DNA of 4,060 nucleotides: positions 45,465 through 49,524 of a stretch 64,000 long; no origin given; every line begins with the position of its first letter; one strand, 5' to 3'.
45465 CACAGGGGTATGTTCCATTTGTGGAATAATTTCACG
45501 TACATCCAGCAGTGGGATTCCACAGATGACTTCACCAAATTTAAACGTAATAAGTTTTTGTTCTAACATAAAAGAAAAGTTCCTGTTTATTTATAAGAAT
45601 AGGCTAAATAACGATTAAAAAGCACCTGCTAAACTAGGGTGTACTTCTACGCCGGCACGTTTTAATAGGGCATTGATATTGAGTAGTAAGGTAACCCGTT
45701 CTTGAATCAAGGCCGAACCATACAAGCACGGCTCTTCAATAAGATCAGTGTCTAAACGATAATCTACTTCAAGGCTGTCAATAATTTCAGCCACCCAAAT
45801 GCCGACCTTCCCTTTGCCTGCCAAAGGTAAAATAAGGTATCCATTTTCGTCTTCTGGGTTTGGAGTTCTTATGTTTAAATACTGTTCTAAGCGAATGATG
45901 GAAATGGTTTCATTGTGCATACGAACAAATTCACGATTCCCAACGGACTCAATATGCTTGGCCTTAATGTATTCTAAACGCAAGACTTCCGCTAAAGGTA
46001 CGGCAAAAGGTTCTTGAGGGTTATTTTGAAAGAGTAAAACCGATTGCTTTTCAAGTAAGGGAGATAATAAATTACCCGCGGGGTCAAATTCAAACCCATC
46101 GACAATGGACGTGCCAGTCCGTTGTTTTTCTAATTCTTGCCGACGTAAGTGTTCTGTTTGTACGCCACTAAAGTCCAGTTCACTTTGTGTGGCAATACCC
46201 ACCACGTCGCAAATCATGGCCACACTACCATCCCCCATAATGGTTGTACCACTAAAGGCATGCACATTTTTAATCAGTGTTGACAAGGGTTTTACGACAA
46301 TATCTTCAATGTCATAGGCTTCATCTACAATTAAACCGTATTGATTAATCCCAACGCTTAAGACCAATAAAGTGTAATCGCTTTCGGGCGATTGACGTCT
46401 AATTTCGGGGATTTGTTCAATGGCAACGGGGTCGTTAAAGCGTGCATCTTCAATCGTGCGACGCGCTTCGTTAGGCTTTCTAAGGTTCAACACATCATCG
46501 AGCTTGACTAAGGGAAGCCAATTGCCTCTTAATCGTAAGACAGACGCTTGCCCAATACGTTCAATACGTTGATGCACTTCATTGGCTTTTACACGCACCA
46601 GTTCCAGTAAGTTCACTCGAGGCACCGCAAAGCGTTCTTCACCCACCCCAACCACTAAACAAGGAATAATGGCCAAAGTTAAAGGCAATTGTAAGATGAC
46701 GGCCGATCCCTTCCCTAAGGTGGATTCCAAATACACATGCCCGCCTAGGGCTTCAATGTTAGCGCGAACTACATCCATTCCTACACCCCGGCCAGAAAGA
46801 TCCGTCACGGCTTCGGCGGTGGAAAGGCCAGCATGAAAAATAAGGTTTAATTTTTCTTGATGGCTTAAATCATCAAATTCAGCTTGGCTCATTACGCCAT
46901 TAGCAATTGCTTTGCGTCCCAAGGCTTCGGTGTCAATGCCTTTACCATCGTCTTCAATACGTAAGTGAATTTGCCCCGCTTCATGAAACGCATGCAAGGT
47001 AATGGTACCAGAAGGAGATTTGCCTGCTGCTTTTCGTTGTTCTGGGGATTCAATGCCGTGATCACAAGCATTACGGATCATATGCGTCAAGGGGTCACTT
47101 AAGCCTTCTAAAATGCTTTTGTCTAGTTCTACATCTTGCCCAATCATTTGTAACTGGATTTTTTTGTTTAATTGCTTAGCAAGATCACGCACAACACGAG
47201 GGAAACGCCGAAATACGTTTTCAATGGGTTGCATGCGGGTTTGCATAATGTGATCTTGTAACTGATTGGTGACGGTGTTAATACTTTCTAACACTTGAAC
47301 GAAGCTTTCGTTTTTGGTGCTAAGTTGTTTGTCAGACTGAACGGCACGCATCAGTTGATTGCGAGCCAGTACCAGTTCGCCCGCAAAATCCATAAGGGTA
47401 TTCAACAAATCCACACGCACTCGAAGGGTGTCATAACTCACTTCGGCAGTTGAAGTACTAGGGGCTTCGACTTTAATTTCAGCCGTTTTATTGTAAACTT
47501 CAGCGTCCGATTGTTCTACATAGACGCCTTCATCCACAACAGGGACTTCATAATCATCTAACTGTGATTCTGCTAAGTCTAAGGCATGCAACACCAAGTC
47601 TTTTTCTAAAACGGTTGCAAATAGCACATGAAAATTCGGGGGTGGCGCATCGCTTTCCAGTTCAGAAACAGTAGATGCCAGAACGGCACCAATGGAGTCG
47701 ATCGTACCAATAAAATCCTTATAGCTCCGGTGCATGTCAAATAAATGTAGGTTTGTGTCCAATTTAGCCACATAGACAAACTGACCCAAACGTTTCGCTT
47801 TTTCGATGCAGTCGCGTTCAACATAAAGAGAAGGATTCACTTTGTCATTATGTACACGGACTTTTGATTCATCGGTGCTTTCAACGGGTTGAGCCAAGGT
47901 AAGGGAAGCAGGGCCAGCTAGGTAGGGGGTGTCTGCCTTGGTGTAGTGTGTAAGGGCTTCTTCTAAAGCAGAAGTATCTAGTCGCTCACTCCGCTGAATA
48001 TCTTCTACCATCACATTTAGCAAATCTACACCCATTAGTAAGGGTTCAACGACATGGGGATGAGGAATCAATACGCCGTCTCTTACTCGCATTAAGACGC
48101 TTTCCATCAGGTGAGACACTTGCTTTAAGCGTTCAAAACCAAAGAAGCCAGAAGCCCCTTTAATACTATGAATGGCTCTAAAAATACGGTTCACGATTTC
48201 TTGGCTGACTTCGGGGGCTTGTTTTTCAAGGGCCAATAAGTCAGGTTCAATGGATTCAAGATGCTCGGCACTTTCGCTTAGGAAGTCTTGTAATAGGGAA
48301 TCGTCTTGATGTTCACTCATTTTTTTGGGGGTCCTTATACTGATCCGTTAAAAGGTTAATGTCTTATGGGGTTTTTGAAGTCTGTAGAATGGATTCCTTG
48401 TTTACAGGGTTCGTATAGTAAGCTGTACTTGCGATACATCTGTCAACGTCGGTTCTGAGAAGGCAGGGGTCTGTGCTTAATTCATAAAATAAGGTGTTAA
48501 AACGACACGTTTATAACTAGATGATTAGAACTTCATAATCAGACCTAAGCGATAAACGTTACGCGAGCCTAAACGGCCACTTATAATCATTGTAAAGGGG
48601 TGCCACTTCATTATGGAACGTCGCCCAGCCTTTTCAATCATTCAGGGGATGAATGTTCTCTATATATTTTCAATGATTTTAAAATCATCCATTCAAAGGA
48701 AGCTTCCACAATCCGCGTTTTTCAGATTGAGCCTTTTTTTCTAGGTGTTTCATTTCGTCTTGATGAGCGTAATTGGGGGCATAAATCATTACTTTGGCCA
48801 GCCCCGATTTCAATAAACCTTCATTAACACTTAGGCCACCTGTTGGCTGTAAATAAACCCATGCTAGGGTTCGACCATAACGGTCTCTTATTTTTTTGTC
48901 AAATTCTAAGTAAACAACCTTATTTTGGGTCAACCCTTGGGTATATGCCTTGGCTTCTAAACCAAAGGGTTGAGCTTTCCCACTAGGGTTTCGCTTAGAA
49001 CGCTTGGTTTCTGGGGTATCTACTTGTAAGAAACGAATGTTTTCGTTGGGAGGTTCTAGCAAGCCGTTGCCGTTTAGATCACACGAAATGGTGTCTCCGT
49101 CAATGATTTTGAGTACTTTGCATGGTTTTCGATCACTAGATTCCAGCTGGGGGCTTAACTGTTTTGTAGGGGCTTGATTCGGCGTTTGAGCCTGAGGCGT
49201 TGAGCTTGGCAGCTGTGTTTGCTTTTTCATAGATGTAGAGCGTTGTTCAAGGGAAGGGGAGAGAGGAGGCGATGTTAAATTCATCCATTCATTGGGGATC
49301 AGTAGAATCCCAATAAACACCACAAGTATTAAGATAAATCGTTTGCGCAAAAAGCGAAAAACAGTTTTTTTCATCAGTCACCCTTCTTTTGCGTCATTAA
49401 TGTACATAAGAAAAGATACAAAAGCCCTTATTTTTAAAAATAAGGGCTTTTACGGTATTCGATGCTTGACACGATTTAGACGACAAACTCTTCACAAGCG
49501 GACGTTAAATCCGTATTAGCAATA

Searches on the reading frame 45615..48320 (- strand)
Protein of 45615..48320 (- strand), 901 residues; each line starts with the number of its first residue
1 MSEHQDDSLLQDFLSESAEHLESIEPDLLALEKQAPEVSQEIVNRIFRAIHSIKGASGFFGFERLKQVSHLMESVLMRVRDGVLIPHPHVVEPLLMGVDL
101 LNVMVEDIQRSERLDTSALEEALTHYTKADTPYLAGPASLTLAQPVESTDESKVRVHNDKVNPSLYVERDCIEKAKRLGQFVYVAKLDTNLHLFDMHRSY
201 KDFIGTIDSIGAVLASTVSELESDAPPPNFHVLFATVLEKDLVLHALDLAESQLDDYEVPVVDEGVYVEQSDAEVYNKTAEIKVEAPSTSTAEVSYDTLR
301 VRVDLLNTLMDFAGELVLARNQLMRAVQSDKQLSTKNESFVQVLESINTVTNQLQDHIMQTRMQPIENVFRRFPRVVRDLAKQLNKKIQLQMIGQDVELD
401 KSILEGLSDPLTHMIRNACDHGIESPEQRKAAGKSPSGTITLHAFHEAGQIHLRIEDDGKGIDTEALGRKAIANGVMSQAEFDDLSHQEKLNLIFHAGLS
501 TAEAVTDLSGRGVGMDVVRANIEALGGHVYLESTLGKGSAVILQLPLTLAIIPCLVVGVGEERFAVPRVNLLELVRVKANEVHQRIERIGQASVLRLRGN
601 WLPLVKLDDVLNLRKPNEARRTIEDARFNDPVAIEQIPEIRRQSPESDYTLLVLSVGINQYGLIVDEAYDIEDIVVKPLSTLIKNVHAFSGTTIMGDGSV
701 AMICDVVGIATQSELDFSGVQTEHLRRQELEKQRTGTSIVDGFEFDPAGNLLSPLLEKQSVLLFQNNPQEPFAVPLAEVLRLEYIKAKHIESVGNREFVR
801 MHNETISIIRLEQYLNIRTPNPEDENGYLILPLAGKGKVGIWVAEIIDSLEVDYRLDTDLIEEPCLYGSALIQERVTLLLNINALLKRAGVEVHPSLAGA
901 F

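Call 73: search_protein_families(library=pfam, proteins=[window:45615-48320:-], max_evalue=0.00001)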
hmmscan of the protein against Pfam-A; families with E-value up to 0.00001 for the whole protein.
window:45615-48320:- (901 aa): 4 families
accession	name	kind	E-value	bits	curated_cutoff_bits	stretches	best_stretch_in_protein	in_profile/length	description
PF01584.24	CheW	-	6.3e-31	107.3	23.5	2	554-712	2-136/138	CheW-like domain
PF02518.31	HATPase_c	-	1.5e-17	64.4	26.4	1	408-548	3-110/111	Histidine kinase-, DNA gyrase B-, and HSP90-like ATPase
PF01627.28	Hpt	-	8.6e-16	58.4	24.6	1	9-107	2-80/84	Hpt domain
PF02895.20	H-kinase_dim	-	7.9e-12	45.9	23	1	297-361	2-68/68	Signal transducing histidine kinase, homodimeric domain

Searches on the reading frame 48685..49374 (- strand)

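Call 73: search_protein_families(library=pfam, proteins=[window:48685-49374:-], max_evalue=0.00001)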
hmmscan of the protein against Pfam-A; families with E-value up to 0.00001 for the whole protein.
window:48685-49374:- (229 aa): 1 family
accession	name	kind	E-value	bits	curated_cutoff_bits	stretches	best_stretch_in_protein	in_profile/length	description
PF00565.23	SNase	-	4.5e-27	95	21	1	112-224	1-106/107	Staphylococcal nuclease homologue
